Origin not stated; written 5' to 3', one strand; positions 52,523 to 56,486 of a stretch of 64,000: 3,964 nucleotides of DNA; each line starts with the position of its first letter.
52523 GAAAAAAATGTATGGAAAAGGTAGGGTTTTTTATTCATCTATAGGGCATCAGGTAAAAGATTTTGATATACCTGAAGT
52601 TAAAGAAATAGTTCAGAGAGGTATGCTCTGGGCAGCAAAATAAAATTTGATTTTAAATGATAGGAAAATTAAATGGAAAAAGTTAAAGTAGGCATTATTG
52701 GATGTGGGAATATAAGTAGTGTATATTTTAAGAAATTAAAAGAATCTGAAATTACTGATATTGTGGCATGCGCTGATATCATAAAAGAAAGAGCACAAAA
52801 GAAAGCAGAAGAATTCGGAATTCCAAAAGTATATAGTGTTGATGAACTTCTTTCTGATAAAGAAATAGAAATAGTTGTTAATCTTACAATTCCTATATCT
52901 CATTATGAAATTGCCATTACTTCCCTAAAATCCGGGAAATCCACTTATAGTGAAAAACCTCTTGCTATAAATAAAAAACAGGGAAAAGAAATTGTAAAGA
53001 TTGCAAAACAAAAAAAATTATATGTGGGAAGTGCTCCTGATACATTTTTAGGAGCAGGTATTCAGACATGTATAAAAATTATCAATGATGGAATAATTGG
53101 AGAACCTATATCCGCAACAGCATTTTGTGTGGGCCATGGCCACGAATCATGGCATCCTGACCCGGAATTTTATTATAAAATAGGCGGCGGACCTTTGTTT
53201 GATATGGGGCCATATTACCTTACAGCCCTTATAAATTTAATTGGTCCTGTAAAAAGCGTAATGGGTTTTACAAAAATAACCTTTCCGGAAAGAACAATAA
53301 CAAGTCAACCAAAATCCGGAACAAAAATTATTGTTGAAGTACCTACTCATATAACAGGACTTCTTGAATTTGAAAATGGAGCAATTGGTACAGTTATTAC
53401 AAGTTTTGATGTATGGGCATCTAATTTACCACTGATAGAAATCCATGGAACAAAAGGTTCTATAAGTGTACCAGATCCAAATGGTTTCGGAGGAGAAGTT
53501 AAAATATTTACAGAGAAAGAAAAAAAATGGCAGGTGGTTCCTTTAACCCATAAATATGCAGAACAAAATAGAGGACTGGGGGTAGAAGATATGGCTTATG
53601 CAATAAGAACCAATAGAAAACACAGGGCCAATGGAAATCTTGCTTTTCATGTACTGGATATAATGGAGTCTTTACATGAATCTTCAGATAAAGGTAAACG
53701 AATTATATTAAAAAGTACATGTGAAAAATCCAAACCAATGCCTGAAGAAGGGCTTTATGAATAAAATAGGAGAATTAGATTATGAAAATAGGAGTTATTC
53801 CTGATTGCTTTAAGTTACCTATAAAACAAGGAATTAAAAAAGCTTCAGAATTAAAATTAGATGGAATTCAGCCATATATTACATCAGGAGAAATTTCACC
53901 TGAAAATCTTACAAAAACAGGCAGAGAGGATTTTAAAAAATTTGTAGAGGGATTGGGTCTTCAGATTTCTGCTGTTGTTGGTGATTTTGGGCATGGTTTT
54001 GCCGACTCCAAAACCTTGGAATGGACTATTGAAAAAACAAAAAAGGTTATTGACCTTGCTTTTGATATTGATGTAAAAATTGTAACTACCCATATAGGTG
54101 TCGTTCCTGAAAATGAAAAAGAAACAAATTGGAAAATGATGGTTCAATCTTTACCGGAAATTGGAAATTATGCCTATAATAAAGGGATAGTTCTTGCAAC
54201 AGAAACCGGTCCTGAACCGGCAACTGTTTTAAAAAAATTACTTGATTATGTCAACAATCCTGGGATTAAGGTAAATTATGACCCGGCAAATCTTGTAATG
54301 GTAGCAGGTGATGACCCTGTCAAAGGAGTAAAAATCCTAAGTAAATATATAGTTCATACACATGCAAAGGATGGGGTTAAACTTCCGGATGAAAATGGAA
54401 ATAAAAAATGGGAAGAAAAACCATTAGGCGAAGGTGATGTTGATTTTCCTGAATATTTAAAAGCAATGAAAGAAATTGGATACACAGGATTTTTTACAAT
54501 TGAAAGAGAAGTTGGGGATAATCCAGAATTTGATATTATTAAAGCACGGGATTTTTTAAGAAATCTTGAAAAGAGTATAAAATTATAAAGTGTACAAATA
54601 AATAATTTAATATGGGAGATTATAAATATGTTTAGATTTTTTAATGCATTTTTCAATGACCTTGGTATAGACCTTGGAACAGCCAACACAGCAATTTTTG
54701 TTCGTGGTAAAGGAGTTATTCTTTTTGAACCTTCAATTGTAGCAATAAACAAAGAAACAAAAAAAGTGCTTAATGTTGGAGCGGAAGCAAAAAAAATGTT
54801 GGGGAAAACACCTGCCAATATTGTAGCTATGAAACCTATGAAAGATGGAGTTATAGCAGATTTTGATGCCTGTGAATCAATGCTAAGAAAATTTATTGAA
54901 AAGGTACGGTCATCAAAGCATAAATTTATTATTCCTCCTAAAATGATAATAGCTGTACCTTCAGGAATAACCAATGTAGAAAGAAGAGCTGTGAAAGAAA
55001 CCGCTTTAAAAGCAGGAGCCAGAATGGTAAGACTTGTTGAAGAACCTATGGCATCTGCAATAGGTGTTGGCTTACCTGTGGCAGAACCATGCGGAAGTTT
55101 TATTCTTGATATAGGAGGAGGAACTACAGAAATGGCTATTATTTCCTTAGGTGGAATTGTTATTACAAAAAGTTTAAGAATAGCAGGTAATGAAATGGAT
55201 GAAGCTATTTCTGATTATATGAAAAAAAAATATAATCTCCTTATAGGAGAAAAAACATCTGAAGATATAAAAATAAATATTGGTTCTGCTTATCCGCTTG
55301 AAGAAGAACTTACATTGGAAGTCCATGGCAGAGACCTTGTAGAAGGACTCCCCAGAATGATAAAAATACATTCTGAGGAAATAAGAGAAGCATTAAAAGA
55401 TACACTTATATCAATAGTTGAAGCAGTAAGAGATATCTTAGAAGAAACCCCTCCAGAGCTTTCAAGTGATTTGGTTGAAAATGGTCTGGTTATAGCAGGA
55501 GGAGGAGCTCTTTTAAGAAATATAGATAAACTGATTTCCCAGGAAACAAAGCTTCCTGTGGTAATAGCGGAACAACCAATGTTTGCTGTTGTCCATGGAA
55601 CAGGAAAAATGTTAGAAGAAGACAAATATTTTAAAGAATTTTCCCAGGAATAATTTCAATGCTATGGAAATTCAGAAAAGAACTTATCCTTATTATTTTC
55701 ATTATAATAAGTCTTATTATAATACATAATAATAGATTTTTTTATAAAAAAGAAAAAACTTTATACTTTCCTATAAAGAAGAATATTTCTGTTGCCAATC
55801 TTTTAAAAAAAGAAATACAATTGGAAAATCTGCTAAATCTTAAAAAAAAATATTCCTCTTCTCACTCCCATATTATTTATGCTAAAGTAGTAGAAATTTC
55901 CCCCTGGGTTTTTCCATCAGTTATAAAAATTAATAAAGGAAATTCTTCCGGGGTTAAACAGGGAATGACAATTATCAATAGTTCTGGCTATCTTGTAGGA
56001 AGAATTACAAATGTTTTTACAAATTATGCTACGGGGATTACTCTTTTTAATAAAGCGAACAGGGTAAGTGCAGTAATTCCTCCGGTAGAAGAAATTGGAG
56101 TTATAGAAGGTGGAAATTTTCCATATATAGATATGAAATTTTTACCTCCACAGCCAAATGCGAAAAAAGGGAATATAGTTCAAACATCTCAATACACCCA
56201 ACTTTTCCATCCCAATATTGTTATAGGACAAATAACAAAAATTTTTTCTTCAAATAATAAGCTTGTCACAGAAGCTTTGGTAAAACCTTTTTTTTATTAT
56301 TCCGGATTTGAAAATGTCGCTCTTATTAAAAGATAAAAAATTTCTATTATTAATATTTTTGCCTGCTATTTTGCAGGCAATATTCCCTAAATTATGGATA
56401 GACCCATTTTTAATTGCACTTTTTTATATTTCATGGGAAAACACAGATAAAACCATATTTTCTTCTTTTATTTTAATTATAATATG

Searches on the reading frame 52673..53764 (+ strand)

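Call 6: search_protein_families(library=pfam, proteins=[window:52673-53764:+], max_evalue=0.01)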
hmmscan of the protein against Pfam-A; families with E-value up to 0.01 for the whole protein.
window:52673-53764:+ (363 aa): 7 families
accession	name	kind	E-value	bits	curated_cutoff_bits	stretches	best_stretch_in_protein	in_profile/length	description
PF22725.1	GFO_IDH_MocA_C3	-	4.8e-22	78.7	27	1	131-264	2-123/124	GFO/IDH/MocA C-terminal domain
PF01408.29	GFO_IDH_MocA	-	5.5e-22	79.1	24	1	4-118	1-116/120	Oxidoreductase family, NAD-binding Rossmann fold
PF02894.22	GFO_IDH_MocA_C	-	1.7e-10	41.5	22.9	1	135-344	2-216/218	Oxidoreductase family, C-terminal alpha/beta domain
PF03447.22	NAD_binding_3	-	1.9e-05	25.8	24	1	10-115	1-110/116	Homoserine dehydrogenase, NAD binding domain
PF03435.24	Sacchrp_dh_NADP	-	0.00012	22.9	25.1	1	6-88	1-92/129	Saccharopine dehydrogenase NADP binding domain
PF03807.23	F420_oxidored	-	0.0039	18.2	21.6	1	5-85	1-79/94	NADP oxidoreductase coenzyme F420-dependent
PF02826.25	2-Hacid_dh_C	-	0.006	16.4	25.1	0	3-65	36-94/178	D-isomer specific 2-hydroxyacid dehydrogenase, NAD binding domain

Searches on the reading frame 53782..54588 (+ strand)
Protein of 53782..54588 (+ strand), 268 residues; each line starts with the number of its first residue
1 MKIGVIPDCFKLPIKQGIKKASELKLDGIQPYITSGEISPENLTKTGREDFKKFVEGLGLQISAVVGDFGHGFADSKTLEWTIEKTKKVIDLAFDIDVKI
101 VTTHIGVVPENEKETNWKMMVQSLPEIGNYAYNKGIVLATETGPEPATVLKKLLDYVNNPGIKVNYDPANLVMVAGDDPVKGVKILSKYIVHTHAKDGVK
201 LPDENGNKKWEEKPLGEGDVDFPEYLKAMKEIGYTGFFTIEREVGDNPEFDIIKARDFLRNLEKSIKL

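Call 6: search_protein_families(library=pfam, proteins=[window:53782-54588:+], max_evalue=0.01)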
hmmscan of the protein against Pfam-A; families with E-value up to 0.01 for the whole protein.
window:53782-54588:+ (268 aa): 1 family
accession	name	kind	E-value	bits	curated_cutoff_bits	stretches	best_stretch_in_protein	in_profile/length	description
PF01261.30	AP_endonuc_2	-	9.8e-37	127.4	31.1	1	19-261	2-248/249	Xylose isomerase-like TIM barrel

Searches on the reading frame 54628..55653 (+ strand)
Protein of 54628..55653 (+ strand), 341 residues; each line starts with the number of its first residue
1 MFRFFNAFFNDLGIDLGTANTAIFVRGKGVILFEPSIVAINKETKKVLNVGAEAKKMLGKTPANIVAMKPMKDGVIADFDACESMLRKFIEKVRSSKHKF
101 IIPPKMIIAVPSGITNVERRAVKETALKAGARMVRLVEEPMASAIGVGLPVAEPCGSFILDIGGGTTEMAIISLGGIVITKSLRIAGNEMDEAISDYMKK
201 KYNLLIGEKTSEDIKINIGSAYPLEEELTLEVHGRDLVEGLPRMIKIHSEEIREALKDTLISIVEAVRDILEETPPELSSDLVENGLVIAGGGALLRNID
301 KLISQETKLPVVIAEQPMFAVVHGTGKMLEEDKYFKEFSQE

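Call 6: search_protein_families(library=pfam, proteins=[window:54628-55653:+], max_evalue=0.01)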
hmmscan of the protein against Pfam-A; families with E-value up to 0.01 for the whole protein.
window:54628-55653:+ (341 aa): 6 families
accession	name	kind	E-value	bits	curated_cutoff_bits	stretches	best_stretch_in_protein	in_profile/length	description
PF06723.19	MreB_Mbl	-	2.3e-140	467.5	27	1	10-333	2-323/327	MreB/Mbl protein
PF14450.12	FtsA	-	5.2e-13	49.9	31.8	1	159-324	2-127/127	Cell division protein FtsA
PF00012.26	HSP70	-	6.8e-13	48.1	20.6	1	104-204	134-240/599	Hsp70 protein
PF00022.25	Actin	-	2.9e-10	39.7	27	1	35-201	31-190/410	Actin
PF11104.14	PilM_2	-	9.6e-05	21.9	27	0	287-316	278-307/340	Type IV pilus assembly protein PilM;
PF06277.17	EutA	-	0.00019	20.9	27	1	160-208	148-200/475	Ethanolamine utilisation protein EutA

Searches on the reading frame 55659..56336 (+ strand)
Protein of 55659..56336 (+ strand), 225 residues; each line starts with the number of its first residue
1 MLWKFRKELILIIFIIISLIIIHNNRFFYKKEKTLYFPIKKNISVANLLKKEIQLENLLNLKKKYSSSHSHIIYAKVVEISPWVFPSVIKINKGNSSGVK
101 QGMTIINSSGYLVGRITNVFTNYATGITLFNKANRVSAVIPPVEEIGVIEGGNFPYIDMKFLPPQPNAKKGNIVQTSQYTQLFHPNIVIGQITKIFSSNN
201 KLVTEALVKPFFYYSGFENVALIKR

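Call 8: search_protein_families(library=pfam, proteins=[window:55659-56336:+], max_evalue=0.001)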
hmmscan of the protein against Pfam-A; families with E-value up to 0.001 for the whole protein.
window:55659-56336:+ (225 aa): 1 family
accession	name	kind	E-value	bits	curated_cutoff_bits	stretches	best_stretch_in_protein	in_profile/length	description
PF04085.20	MreC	-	3.5e-28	98.7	28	1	81-224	5-147/147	Rod shape-determining protein MreC, barrel core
